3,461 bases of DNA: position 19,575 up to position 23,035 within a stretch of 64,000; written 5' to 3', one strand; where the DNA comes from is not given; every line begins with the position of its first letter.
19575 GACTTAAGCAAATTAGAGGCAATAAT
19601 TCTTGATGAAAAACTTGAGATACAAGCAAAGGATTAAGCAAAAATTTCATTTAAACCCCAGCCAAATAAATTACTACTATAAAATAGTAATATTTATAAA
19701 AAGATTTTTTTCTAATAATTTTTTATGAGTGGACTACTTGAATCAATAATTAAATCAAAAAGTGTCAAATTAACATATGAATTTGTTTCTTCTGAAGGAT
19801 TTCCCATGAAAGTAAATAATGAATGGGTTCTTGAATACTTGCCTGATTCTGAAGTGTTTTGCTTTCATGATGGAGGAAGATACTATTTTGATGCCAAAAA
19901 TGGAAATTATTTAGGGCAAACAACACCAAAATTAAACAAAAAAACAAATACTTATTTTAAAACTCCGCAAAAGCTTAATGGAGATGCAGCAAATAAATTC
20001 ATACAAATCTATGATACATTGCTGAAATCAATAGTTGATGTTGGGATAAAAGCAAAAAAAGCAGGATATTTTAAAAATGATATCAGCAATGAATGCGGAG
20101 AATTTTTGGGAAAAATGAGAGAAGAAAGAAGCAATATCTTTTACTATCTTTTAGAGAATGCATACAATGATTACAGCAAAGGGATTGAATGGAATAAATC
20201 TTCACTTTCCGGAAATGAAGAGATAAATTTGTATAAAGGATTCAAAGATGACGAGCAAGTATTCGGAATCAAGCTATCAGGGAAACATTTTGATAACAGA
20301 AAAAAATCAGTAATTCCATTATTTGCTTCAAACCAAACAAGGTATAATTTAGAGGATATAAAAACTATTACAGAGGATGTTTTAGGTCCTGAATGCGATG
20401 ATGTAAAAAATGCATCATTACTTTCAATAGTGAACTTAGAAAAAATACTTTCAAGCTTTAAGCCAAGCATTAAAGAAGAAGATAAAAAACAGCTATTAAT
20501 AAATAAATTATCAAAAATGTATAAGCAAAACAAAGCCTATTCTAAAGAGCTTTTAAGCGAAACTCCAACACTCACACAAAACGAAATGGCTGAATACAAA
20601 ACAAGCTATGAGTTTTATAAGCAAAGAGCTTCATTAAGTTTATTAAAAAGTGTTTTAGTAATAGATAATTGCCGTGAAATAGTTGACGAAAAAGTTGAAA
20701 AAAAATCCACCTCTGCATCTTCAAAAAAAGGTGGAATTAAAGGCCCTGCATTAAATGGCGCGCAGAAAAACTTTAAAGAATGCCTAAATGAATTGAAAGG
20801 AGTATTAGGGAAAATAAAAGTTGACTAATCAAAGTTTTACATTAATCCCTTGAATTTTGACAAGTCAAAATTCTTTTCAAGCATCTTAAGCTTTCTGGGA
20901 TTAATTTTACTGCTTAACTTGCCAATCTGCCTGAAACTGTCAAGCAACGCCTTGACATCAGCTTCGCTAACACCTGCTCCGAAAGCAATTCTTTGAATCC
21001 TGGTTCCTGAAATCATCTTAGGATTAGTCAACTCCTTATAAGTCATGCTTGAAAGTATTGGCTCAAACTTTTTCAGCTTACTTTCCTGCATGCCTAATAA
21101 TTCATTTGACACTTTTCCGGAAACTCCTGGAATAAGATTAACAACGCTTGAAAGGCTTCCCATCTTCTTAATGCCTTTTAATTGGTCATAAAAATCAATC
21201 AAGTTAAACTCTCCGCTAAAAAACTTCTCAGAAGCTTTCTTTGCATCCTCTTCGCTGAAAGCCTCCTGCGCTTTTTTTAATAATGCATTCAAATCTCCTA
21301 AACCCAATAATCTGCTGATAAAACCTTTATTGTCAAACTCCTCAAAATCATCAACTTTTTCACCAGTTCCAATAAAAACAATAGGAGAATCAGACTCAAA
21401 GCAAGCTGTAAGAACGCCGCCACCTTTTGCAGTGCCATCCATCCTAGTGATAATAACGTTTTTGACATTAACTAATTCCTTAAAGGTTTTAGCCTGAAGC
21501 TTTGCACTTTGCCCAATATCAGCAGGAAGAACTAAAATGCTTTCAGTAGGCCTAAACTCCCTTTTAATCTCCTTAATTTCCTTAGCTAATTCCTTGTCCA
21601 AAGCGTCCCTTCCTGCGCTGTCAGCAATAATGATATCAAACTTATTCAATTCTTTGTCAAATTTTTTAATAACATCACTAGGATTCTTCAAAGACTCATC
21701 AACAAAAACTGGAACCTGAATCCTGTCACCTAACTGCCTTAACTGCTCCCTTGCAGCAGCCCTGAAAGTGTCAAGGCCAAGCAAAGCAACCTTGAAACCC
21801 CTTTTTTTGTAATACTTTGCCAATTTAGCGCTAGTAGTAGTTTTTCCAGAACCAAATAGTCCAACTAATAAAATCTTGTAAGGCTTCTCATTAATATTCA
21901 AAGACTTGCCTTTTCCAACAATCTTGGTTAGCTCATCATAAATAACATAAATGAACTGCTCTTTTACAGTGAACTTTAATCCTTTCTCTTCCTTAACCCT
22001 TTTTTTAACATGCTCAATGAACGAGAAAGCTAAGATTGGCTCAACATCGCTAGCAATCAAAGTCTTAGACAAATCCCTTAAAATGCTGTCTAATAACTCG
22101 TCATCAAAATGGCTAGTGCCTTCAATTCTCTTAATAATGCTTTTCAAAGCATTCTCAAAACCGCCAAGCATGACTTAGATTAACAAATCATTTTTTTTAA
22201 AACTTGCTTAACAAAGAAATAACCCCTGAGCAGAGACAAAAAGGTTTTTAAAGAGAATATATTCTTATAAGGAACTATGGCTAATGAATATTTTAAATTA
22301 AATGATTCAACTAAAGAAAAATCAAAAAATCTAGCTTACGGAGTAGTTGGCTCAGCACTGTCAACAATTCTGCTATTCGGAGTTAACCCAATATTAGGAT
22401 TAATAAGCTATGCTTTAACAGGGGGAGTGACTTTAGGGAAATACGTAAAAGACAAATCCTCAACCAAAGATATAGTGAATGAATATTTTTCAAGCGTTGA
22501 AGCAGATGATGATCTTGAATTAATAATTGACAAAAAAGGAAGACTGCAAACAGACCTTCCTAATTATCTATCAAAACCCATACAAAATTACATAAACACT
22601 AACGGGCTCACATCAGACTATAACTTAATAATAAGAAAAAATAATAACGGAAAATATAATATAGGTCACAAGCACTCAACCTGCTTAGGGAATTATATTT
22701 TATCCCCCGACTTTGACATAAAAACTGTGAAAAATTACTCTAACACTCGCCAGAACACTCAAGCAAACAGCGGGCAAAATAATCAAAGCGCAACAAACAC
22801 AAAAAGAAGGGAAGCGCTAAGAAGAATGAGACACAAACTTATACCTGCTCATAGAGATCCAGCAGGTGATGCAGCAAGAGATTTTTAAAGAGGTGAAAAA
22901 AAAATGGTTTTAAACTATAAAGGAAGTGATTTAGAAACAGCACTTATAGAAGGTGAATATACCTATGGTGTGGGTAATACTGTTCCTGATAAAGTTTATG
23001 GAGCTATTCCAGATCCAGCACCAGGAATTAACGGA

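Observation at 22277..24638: Novel paralogous protein pair (plus a membrane protein) between the SRP54 and ftsY genes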

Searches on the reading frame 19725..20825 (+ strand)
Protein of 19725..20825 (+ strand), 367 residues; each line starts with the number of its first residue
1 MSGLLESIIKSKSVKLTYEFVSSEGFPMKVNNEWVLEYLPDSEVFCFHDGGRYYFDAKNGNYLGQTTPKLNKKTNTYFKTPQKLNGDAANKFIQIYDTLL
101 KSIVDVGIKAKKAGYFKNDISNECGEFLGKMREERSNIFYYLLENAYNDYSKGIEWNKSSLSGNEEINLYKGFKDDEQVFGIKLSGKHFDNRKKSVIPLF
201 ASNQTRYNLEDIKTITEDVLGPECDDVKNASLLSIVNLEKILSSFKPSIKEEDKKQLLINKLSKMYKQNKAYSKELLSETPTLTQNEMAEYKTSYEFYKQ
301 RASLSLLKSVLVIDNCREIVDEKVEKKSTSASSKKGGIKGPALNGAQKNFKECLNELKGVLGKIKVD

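Call 4: search_protein_families(library=pfam, proteins=[window:19725-20825:+], max_evalue=1)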
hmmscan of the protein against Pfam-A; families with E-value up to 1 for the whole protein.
window:19725-20825:+ (367 aa): 1 family
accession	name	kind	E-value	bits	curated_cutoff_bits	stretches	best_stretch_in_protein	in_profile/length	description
PF02317.23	Octopine_DH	-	0.12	12.8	30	1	112-214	35-120/150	NAD/NADP octopine/nopaline dehydrogenase, alpha-helical domain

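Call 5: search_protein_families(library=phrogs, proteins=[window:19725-20825:+], max_evalue=1)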
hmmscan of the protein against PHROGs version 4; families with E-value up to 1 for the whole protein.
window:19725-20825:+ (367 aa): 2 families
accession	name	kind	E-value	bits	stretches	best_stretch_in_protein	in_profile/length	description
phrog_27900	-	unknown function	0.061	14.4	1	229-293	19-86/133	-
phrog_16564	-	unknown function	0.17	12.7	0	117-161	4-48/154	-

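Call 16: search_protein_families(library=ncbifam, proteins=[window:19725-20825:+], max_evalue=1)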
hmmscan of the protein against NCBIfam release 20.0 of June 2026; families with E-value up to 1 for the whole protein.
window:19725-20825:+ (367 aa): 0 families

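Call 35: search_protein_families(library=padloc, proteins=[window:19725-20825:+], max_evalue=1)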
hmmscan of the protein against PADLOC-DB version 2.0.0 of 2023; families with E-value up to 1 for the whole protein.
window:19725-20825:+ (367 aa): 0 families

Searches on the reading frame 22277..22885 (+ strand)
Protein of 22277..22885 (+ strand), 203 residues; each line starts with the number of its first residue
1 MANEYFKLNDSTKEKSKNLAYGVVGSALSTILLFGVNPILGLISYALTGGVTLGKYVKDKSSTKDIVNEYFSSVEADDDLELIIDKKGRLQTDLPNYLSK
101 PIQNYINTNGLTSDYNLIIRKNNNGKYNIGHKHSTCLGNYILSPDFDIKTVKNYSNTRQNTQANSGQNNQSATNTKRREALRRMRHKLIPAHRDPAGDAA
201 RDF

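Call 4: search_protein_families(library=pfam, proteins=[window:22277-22885:+], max_evalue=1)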
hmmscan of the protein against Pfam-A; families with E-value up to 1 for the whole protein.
window:22277-22885:+ (203 aa): 2 families
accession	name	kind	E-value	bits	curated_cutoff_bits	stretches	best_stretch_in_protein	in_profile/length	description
PF14190.11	DUF4313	-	0.074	13.3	27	1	85-155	25-93/104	Domain of unknown function (DUF4313)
PF18734.6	HEPN_AbiU2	-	0.1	12.5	26.8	1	137-194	78-135/193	AbiU2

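Call 5: search_protein_families(library=phrogs, proteins=[window:22277-22885:+], max_evalue=1)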
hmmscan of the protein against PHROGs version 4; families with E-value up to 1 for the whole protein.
window:22277-22885:+ (203 aa): 0 families

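Call 14: find_homologous_proteins(query=window:22277-22885:+, max_evalue=10)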
Query window:22277-22885:+ (203 aa): 2 proteins with E <= 10 among 164 candidates.
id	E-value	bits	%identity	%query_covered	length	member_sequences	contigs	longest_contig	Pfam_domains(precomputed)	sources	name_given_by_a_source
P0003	1.0e-112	392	100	90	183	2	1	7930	-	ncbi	ncbi:MAG: hypothetical protein WC936_05825, partial [Candidatus Nanoarchaeia archaeon]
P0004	2.3e-101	355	88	92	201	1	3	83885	-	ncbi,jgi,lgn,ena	ncbi:MAG: hypothetical protein WC393_02305 [Candidatus Nanoarchaeia archaeon]|jgi:hypothetical prote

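Call 16: search_protein_families(library=ncbifam, proteins=[window:22277-22885:+], max_evalue=1)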
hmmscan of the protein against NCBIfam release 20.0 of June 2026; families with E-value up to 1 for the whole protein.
window:22277-22885:+ (203 aa): 0 families

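Call 17: find_encoding_contigs(protein=P0004, flank=10000, max_places=6)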
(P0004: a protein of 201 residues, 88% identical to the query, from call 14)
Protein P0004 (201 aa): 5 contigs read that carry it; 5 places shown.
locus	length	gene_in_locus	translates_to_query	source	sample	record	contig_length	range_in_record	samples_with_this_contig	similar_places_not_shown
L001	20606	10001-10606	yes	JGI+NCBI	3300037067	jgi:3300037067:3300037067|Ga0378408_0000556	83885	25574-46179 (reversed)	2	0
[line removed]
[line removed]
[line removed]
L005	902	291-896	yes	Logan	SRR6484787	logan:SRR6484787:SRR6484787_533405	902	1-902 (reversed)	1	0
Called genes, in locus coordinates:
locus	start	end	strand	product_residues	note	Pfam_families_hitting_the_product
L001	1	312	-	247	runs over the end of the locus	PF01135:PCMT, PF01209:Ubie_methyltran (faint), PF08704:GCD14, PF03602:Cons_hypoth95 (weak), PF01189:Methyltr_RsmB-F (weak), PF13847:Methyltransf_31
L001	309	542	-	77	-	-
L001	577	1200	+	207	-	PF01866:Diphthamide_syn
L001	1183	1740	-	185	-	-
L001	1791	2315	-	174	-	-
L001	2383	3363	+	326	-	-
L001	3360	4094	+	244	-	PF00398:RrnaAD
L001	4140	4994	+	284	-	-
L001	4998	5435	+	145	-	-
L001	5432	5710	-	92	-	-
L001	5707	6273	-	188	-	PF04919:DUF655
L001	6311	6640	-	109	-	PF03874:RNA_pol_Rpb4 (weak)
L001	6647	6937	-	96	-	PF01157:Ribosomal_L21e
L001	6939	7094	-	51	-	-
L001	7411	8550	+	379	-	-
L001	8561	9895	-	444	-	PF02881:SRP54_N, PF00448:SRP54, PF01656:CbiA, PF02978:SRP_SPB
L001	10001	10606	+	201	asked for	-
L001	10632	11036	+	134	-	-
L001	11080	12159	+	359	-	-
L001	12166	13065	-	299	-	PF02881:SRP54_N (weak), PF06414:Zeta_toxin (weak), PF13604:AAA_30 (weak), PF13245:AAA_19 (weak), PF13401:AAA_22 (weak), PF00448:SRP54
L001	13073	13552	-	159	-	PF02996:Prefoldin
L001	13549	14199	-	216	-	PF01912:eIF-6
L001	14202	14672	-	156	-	PF01198:Ribosomal_L31e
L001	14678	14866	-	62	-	-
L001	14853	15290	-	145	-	PF01090:Ribosomal_S19e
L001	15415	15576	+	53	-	PF03911:Sec61_beta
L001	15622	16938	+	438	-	PF02629:CoA_binding, PF13380:CoA_binding_2, PF13607:Succ_CoA_lig, PF19045:Ligase_CoA_2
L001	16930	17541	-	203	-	PF13549:ATP-grasp_5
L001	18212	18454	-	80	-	-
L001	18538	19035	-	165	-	-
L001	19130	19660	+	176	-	PF01928:CYTH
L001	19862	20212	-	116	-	-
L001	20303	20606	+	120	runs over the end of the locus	-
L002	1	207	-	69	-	PF02881:SRP54_N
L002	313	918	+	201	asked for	-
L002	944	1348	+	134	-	-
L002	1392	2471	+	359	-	-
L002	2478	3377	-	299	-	PF02881:SRP54_N (weak), PF06414:Zeta_toxin (weak), PF13604:AAA_30 (weak), PF13245:AAA_19 (weak), PF13401:AAA_22 (weak), PF00448:SRP54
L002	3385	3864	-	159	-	PF02996:Prefoldin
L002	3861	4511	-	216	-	PF01912:eIF-6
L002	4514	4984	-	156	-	PF01198:Ribosomal_L31e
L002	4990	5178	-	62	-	-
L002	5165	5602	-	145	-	PF01090:Ribosomal_S19e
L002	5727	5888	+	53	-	PF03911:Sec61_beta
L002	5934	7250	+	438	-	PF02629:CoA_binding, PF13380:CoA_binding_2, PF13607:Succ_CoA_lig, PF19045:Ligase_CoA_2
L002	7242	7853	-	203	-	PF13549:ATP-grasp_5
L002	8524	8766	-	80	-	-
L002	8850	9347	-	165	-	-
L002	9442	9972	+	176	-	PF01928:CYTH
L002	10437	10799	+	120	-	-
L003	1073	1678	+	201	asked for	-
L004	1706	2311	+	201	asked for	-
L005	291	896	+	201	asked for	-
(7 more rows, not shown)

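Call 18: find_encoding_contigs(protein=P0003, flank=10000, max_places=4)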
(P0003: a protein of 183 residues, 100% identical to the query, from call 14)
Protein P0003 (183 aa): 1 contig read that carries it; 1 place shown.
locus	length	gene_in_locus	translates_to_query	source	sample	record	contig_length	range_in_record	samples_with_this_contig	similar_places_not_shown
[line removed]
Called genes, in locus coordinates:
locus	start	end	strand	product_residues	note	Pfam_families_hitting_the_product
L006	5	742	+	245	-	-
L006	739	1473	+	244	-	PF00398:RrnaAD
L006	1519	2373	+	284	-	-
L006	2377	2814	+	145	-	-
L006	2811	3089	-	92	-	-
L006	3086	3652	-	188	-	PF04919:DUF655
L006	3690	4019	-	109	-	PF03874:RNA_pol_Rpb4 (weak)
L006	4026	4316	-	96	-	PF01157:Ribosomal_L21e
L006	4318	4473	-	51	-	-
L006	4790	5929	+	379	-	-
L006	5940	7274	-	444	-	PF02881:SRP54_N, PF00448:SRP54, PF01656:CbiA, PF02978:SRP_SPB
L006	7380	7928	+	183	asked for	?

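Call 35: search_protein_families(library=padloc, proteins=[window:22277-22885:+, L001:10632-11033:+, L001:11080-12156:+], max_evalue=1)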
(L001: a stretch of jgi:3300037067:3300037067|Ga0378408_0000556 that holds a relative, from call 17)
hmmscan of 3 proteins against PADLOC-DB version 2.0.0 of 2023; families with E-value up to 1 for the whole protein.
window:22277-22885:+ (203 aa): 0 families

L001:10632-11033:+ (134 aa): 0 families

L001:11080-12156:+ (359 aa): 0 families

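Call 36: find_related_loci(query=A3, collection=genome_contigs, flank=6000)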
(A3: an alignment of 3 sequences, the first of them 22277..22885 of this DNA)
Query A3 (203 aa) in genome_contigs; peptide patterns used: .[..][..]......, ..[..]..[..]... (x = any residue, [..] = any of these).
29 stretches matched a pattern; 1 encode a relative of the query (tblastn E <= 1e-3); 1 distinct loci.
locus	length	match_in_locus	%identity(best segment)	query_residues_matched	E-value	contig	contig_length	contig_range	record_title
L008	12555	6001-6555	88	1-186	4e-108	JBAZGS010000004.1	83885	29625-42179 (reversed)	MAG: Candidatus Nanoarchaeia archaeon isolate SO_2017_LW3_51 NODE_556_length_83885_cov_4.016166_LW162_2017, whole genome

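Call 37: find_related_loci(query=A3, collection=viral_contigs, flank=6000)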
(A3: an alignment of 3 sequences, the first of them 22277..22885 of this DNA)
Query A3 (203 aa) in viral_contigs; peptide patterns used: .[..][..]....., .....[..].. (x = any residue, [..] = any of these).
56 stretches matched a pattern, but none encodes a relative of the query by tblastn (E <= 1e-3).

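Call 38: find_related_loci(query=A3, collection=metagenome_contigs, flank=5000)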
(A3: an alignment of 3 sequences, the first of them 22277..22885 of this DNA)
Query A3 (203 aa) in metagenome_contigs; peptide patterns used: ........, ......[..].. (x = any residue, [..] = any of these).
199 stretches matched a pattern; 1 encode a relative of the query (tblastn E <= 1e-3); 1 distinct loci.
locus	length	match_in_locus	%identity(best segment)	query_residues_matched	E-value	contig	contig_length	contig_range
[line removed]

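Call 44: search_protein_families(library=pfam, proteins=[L001:10632-11033:+, L001:11080-12156:+, L001:7411-8547:+], max_evalue=1)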
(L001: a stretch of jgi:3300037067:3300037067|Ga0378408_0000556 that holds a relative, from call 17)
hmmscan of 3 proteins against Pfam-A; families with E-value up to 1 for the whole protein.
L001:10632-11033:+ (134 aa): 2 families
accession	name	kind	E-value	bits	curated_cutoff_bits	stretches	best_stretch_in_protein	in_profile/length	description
PF10531.15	SLBB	-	0.037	14.3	27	1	43-69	15-40/55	SLBB domain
PF11433.13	DUF3198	-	0.045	14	28.7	1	91-117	17-43/50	Protein of unknown function (DUF3198)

L001:11080-12156:+ (359 aa): 0 families

L001:7411-8547:+ (379 aa): 2 families
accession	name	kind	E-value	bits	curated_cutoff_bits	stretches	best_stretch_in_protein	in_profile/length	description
PF18498.6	DUF5618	-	0.058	14.1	33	1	74-119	52-98/121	Domain of unknown function (DUF5618)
PF13802.12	Gal_mutarotas_2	-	0.095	13.4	27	1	45-207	66-133/184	Glycosyl hydrolase 31 N-terminal galactose mutarotase-like domain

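Call 72: search_solved_structures(query=A3, max_evalue=10)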
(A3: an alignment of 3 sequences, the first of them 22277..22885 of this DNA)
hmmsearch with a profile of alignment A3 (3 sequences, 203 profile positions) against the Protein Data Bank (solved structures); distinct sequences matched with E-value up to 10: 1.
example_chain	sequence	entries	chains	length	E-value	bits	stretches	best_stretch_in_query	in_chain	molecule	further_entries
5e4r_A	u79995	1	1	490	1.3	11.7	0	45-66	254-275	Ketol-acid reductoisomerase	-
